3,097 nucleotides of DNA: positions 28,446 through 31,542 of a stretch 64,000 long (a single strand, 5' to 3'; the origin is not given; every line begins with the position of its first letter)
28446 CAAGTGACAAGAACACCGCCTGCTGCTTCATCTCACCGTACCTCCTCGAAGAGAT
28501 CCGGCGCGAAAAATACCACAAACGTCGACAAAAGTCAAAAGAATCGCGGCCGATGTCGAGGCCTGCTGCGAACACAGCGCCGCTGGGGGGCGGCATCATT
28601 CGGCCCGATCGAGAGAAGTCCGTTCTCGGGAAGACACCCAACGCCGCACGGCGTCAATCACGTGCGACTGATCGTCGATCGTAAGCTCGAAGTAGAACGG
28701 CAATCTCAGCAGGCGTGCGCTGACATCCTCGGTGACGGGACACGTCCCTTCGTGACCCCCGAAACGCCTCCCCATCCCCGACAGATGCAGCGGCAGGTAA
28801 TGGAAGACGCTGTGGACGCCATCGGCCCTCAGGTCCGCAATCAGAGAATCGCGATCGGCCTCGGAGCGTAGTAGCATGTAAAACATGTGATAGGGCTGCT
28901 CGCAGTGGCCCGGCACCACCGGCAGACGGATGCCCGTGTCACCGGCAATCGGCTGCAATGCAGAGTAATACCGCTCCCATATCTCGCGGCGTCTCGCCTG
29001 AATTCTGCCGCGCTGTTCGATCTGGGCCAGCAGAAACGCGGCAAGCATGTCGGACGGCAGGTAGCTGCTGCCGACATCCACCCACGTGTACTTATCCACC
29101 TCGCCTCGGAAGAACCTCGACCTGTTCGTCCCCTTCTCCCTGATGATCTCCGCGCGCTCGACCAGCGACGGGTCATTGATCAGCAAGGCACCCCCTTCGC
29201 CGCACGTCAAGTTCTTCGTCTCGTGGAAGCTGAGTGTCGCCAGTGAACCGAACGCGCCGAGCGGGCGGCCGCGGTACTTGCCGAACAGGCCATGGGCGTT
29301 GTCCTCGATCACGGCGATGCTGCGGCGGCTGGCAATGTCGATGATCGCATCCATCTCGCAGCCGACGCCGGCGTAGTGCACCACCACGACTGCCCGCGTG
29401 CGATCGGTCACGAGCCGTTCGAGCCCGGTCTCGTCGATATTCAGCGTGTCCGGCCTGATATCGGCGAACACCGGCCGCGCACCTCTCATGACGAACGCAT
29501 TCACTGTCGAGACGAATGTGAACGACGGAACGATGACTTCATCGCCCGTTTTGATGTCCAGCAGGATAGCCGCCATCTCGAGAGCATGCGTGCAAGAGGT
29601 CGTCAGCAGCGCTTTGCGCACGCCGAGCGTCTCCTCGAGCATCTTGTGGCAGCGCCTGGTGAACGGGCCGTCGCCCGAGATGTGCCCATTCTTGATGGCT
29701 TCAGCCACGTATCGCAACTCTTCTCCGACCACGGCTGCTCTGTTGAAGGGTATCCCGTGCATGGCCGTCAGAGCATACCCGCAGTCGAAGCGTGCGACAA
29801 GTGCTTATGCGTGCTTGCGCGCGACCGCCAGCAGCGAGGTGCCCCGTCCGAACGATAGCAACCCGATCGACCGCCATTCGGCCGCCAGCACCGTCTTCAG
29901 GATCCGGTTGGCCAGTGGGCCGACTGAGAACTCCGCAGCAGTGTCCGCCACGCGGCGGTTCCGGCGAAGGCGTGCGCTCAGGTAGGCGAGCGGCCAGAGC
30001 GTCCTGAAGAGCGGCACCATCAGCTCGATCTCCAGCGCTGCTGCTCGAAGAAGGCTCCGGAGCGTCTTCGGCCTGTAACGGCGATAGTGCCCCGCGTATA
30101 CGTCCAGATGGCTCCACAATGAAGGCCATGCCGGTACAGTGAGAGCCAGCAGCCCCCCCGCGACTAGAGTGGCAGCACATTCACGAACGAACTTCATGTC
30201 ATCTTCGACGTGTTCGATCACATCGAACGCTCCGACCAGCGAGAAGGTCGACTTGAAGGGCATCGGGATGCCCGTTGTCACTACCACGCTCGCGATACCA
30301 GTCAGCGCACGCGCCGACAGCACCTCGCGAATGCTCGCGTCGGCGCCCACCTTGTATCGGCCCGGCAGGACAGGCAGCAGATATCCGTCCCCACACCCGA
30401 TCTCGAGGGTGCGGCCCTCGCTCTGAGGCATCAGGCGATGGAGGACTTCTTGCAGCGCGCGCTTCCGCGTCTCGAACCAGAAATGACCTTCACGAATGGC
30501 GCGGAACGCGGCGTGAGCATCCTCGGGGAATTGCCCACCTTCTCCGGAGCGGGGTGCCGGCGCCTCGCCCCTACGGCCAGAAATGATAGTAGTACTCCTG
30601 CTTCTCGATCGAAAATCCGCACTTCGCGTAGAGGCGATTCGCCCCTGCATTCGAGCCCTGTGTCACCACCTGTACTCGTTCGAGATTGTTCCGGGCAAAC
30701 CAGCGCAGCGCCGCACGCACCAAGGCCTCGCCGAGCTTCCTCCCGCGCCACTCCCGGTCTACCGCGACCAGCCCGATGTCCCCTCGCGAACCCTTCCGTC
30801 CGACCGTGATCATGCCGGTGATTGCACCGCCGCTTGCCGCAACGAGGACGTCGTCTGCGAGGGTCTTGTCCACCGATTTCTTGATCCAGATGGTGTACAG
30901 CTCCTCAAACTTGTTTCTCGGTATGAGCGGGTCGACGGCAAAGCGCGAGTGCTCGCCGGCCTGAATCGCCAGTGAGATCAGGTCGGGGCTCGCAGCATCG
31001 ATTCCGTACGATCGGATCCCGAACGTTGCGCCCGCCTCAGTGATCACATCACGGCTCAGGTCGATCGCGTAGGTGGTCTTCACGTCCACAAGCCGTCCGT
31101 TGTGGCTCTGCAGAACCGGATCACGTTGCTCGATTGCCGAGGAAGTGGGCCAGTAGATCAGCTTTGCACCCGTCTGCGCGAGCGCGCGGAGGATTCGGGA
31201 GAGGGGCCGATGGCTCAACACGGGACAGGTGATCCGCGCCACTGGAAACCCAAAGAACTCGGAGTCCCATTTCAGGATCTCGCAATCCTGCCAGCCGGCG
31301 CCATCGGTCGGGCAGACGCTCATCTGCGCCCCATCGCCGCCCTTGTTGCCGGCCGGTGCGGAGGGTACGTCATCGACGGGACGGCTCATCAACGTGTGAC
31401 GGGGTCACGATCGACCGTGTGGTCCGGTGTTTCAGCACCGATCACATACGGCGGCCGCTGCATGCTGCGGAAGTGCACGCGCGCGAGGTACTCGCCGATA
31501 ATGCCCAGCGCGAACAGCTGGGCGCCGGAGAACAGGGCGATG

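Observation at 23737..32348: One minus-strand gene run links an amino-dideoxyhexose pathway, a polyprenyl-P GT2, a GT-C-like protein and a large secreted protein: candidate extracytoplasmic protein-glycosylation module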

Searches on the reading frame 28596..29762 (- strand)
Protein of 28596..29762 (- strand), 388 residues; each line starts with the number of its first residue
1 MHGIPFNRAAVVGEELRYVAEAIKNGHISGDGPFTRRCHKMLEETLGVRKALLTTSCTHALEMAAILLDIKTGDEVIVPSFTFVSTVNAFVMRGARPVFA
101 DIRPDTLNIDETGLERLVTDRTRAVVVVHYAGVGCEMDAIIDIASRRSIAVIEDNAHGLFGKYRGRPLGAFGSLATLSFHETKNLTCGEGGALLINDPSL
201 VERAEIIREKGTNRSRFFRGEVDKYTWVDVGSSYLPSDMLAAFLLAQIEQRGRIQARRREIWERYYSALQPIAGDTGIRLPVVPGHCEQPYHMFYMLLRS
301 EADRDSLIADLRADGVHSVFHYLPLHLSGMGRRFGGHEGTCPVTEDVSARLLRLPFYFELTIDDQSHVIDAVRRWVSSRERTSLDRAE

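Call 4: search_protein_families(library=pfam, proteins=[window:28596-29762:-], max_evalue=0.01)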
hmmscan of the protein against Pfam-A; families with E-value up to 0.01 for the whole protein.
window:28596-29762:- (388 aa): 3 families
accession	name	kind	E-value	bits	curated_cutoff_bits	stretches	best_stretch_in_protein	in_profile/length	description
PF01041.23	DegT_DnrJ_EryC1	-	1.2e-92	311.3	19.8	1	14-373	6-360/360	DegT/DnrJ/EryC1/StrS aminotransferase family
PF00155.27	Aminotran_1_2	-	7e-06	25.9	19.7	1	49-127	65-152/361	Aminotransferase class I and II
PF19916.4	VMAP-M0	-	0.0081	17.1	25.9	0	38-89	21-72/104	vWA-MoxR associated protein middle region 0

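Call 5: search_protein_families(library=ncbifam, proteins=[window:28596-29762:-], max_evalue=0.001)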
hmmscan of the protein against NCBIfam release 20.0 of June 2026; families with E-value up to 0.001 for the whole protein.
window:28596-29762:- (388 aa): 23 families
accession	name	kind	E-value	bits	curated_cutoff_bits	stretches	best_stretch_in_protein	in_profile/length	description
NF008687.0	PRK11706.1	equivalog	1.3e-172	573.7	375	1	4-375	2-373/375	dTDP-4-amino-4,6-dideoxygalactose transaminase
TIGR02379.1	ECA_wecE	subfamily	8.5e-161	534.9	434.85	1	4-375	2-374/376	dTDP-4-amino-4,6-dideoxy-D-glucose transaminase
TIGR03588.1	PseC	equivalog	6.9e-68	229.3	423.5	1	4-374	2-378/380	UDP-4-amino-4,6-dideoxy-N-acetyl-beta-L-altrosamine transaminase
NF008658.2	PRK11658.1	equivalog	1e-66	225.2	631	1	4-376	5-377/379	UDP-4-amino-4-deoxy-L-arabinose aminotransferase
TIGR04181.1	NHT_00031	hypoth_equivalog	1.9e-55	188.2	420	1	8-355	5-357/359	LegC family aminotransferase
TIGR04427.1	PLP_DesI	equivalog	5.4e-46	157.4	650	1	20-378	39-385/390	dTDP-4-dehydro-6-deoxyglucose aminotransferase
NF011936.0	PRK15407.1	equivalog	2.6e-40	138.4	423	1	14-316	47-374/440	lipopolysaccharide biosynthesis protein RfbH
NF041364.1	GntC_guanitoxin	equivalog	8.9e-09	34.7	415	1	52-160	64-179/356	guanitoxin biosynthesis PLP-dependent (S)-gamma-hydroxy-L-arginine cyclodehydratase GntC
NF005732.0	PRK07550.1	equivalog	1.6e-07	30.7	366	1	40-168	85-219/389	aminotransferase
NF005817.0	PRK07683.1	equivalog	4.3e-07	29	575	1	52-155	93-201/387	aminotransferase A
NF006569.0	PRK09082.1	subfamily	9.8e-07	28.2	420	1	53-154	96-202/386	methionine aminotransferase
NF006488.0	PRK08912.1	equivalog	1.4e-05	24.3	498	1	51-127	90-165/387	aminotransferase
NF005816.0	PRK07682.1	equivalog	2.7e-05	23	620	1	52-131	94-173/390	aminotransferase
NF006230.0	PRK08363.1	equivalog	3.7e-05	22.7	534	1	51-157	96-208/398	alanine aminotransferase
NF004975.0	PRK06348.1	equivalog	4.6e-05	22.6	549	1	50-161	91-208/384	pyridoxal phosphate-dependent aminotransferase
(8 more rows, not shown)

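Call 46: search_solved_structures(query=window:28596-29762:-, max_evalue=1e-30, show_alignments=1)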
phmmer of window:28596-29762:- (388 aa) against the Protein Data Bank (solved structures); distinct sequences matched with E-value up to 1e-30: 32.
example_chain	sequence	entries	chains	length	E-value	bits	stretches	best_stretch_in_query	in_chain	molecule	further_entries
6blg_A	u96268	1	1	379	1.2e-132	445.6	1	4-373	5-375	dTDP-4-amino-4,6-dideoxygalactose transaminase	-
4piw_A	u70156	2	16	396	1.4e-131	442.1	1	2-372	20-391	TDP-4-keto-6-deoxy-D-glucose transaminase family protein | dTDP-4-amino-4,6-dideoxygalactose transaminase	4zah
4lc3_A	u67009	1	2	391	7.5e-52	179.7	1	4-374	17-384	Putative UDP-4-amino-4-deoxy-l-arabinose--oxoglutarate aminotransferase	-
8sng_A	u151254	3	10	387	9.1e-52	179.4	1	4-374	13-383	UDP-4-amino-4-deoxy-L-arabinose--oxoglutarate aminotransferase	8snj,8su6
1mdo_A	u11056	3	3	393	9.4e-52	179.4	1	4-374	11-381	ArnB aminotransferase | UDP-4-amino-4-deoxy-L-arabinose--oxoglutarate aminotransferase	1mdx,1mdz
4oca_A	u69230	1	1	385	7.3e-51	176.4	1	4-373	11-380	UDP-4-amino-4-deoxy-L-arabinose--oxoglutarate aminotransferase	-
5uid_A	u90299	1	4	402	3e-50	174.4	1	14-377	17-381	Aminotransferase TlmJ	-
3bn1_A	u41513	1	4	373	4.4e-46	160.7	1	12-371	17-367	Perosamine synthetase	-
3dr7_A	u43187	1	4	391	5.1e-46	160.5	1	11-371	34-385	Putative perosamine synthetase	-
3dr4_A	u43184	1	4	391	3.5e-45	157.8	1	11-371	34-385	Putative perosamine synthetase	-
2oga_A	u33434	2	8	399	5.5e-43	150.5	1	55-377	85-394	Transaminase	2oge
3frk_A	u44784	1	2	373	3.8e-41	144.5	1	60-376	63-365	QdtB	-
7b0d_A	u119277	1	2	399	1.5e-39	139.2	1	40-371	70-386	Glutamine--scyllo-inositol transaminase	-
5k8b_A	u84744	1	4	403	4.7e-39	137.6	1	26-322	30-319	8-amino-3,8-dideoxy-alpha-D-manno-octulosonate transaminase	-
7b0m_AAA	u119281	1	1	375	1e-38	136.5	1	15-267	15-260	Sugar aminotransferase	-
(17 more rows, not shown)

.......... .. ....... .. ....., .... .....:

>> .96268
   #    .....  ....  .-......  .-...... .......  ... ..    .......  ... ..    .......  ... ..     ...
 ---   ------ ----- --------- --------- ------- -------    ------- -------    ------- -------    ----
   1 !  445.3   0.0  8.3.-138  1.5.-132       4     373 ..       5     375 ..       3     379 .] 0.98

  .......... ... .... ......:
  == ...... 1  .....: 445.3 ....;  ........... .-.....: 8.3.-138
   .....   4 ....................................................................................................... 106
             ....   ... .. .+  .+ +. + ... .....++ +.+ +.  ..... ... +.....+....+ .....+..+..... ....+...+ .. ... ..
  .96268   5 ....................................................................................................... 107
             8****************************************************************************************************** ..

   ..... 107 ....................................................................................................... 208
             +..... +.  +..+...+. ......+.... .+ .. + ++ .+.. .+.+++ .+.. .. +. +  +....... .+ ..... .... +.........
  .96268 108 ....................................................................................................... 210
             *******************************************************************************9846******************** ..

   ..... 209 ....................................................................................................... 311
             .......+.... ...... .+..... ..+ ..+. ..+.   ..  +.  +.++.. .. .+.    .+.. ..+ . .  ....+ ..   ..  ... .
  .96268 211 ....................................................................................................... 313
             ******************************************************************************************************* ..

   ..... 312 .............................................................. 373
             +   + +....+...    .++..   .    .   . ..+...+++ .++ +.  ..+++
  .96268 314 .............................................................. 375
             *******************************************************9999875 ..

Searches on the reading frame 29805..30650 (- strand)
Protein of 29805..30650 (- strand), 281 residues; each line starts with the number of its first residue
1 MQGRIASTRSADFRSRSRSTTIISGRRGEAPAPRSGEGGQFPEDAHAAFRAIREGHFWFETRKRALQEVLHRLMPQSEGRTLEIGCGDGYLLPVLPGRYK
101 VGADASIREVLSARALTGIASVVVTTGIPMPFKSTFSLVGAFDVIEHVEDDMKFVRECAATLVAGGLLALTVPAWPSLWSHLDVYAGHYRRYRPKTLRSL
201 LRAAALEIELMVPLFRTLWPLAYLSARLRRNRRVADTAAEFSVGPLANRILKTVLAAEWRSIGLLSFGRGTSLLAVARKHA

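Call 4: search_protein_families(library=pfam, proteins=[window:29805-30650:-], max_evalue=0.01)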
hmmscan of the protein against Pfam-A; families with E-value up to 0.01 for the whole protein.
window:29805-30650:- (281 aa): 4 families
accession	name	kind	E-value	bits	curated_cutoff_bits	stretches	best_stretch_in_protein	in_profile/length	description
PF13489.12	Methyltransf_23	-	4.4e-15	56.2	27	1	60-208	3-161/164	Methyltransferase domain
PF08241.18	Methyltransf_11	-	1.9e-09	38.5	21.2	1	82-169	1-94/95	Methyltransferase domain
PF13649.12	Methyltransf_25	-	3e-05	25.1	27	1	82-166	2-97/97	Methyltransferase domain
PF08242.18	Methyltransf_12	-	0.00025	22.2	30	1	82-168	1-98/98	Methyltransferase domain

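Call 5: search_protein_families(library=ncbifam, proteins=[window:29805-30650:-], max_evalue=0.001)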
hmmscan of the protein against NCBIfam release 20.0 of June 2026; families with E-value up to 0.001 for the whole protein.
window:29805-30650:- (281 aa): 3 families
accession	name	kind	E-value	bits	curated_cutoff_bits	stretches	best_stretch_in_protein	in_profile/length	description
TIGR01983.1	UbiG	equivalog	3.6e-05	23.2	102.95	1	77-171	49-152/228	bifunctional 2-polyprenyl-6-hydroxyphenol methylase/3-demethylubiquinol 3-O-methyltransferase UbiG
NF045667.1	MTase_DVU1556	equivalog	0.00011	21.7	155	1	68-171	13-120/213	DVU_1556 family methyltransferase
NF010703.0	PRK14103.1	equivalog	0.00014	21.4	320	1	60-182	12-136/256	trans-aconitate 2-methyltransferase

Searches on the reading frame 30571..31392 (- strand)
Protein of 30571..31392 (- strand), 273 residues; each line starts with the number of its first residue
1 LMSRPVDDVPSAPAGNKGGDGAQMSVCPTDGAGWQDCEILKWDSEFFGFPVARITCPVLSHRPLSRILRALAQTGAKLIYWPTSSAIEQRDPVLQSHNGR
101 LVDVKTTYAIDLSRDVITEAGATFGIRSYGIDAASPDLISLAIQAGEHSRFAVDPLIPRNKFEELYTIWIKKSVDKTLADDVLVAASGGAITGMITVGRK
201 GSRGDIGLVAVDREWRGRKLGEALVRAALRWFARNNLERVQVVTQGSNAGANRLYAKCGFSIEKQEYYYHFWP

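Call 4: search_protein_families(library=pfam, proteins=[window:30571-31392:-], max_evalue=0.01)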
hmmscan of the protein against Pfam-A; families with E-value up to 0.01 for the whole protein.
window:30571-31392:- (273 aa): 6 families
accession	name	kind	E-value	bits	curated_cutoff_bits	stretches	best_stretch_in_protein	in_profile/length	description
PF00583.31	Acetyltransf_1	-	3.6e-15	56.7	20.7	1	179-260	32-116/116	Acetyltransferase (GNAT) family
PF13508.13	Acetyltransf_7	-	2e-12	47.8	27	1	181-261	4-83/84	Acetyltransferase (GNAT) domain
PF13673.13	Acetyltransf_10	-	5e-10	39.9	23.6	1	181-264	32-111/128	Acetyltransferase (GNAT) domain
PF13302.13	Acetyltransf_3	-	1.1e-06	29.8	25.4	1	161-260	36-137/138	Acetyltransferase (GNAT) domain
PF08445.16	FR47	-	1.1e-05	25.7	22.1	1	203-268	21-85/86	FR47-like protein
PF13523.12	Acetyltransf_8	-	0.0087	16.1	27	0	208-264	85-141/145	Acetyltransferase (GNAT) domain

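Call 5: search_protein_families(library=ncbifam, proteins=[window:30571-31392:-], max_evalue=0.001)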
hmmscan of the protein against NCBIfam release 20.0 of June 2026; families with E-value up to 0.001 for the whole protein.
window:30571-31392:- (273 aa): 11 families
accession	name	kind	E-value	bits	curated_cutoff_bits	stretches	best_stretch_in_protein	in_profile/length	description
NF008212.0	PRK10975.1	equivalog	4.6e-25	88.8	219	1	37-269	7-229/232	dTDP-4-amino-4,6-dideoxy-D-galactose acyltransferase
TIGR02382.1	wecD_rffC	equivalog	2e-14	53.6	195.1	1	128-268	47-188/191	dTDP-4-amino-4,6-dideoxy-D-galactose acyltransferase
NF002959.0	PRK03624.1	equivalog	3.9e-12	46.1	124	1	179-263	48-132/147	GNAT family acetyltransferase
TIGR01575.1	rimI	equivalog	2e-09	37.7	86.4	1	167-269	14-122/132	ribosomal protein S18-alanine N-acetyltransferase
TIGR03448.1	mycothiol_MshD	equivalog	7.2e-07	28.8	163.1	1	204-269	229-294/294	mycothiol synthase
NF000360.1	sat4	exception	3.8e-06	27.1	380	1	207-263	100-156/180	streptothricin N-acetyltransferase Sat4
NF000358.1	sat2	exception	2.1e-05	24.4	360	1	206-264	86-144/174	streptothricin N-acetyltransferase Sat2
NF049894.1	CG3035_N_ac_Glu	equivalog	5.1e-05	22.6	280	1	206-268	233-297/300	N-acetylglutamate synthase, CG3035 family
NF040501.1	resist_ArsN2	equivalog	0.00026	20.6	125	1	181-261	25-102/133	arsenic resistance N-acetyltransferase ArsN2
NF000359.1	sat3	exception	0.00066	19.8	360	0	181-268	72-160/180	streptothricin N-acetyltransferase Sat3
NF007527.0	PRK10140.1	equivalog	0.00088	19.2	236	0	183-266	54-142/162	N-acetyltransferase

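Call 47: search_solved_structures(query=window:30571-31392:-, max_evalue=0.001, show_alignments=1)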
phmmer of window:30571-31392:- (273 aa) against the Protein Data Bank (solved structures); distinct sequences matched with E-value up to 0.001: 9.
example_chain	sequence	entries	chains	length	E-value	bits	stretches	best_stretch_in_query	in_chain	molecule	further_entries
7q3a_A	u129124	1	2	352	1.9e-07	33.9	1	202-263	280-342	Putative acetyltransferase, GNAT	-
2fs5_A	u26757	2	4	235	6e-07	32.3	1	38-269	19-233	TDP-Fucosamine acetyltransferase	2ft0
3tt2_A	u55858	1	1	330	4.2e-06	29.5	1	184-270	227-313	GCN5-related N-acetyltransferase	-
3pp9_A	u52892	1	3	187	8.2e-06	28.5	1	186-263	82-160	Putative streptothricin acetyltransferase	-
2i79_A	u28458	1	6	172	6.9e-05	25.5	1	182-265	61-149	Acetyltransferase, GNAT family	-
4pv6_C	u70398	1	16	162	0.00011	24.9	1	160-265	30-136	N-terminal acetyltransferase complex subunit [ARD1]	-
7mx2_A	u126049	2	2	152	0.00017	24.2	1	189-270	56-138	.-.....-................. 30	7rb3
6yga_A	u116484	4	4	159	0.00018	24.1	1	202-270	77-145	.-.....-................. 30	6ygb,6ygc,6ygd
1y9k_A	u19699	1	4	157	0.00025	23.6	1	183-269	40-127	IAA acetyltransferase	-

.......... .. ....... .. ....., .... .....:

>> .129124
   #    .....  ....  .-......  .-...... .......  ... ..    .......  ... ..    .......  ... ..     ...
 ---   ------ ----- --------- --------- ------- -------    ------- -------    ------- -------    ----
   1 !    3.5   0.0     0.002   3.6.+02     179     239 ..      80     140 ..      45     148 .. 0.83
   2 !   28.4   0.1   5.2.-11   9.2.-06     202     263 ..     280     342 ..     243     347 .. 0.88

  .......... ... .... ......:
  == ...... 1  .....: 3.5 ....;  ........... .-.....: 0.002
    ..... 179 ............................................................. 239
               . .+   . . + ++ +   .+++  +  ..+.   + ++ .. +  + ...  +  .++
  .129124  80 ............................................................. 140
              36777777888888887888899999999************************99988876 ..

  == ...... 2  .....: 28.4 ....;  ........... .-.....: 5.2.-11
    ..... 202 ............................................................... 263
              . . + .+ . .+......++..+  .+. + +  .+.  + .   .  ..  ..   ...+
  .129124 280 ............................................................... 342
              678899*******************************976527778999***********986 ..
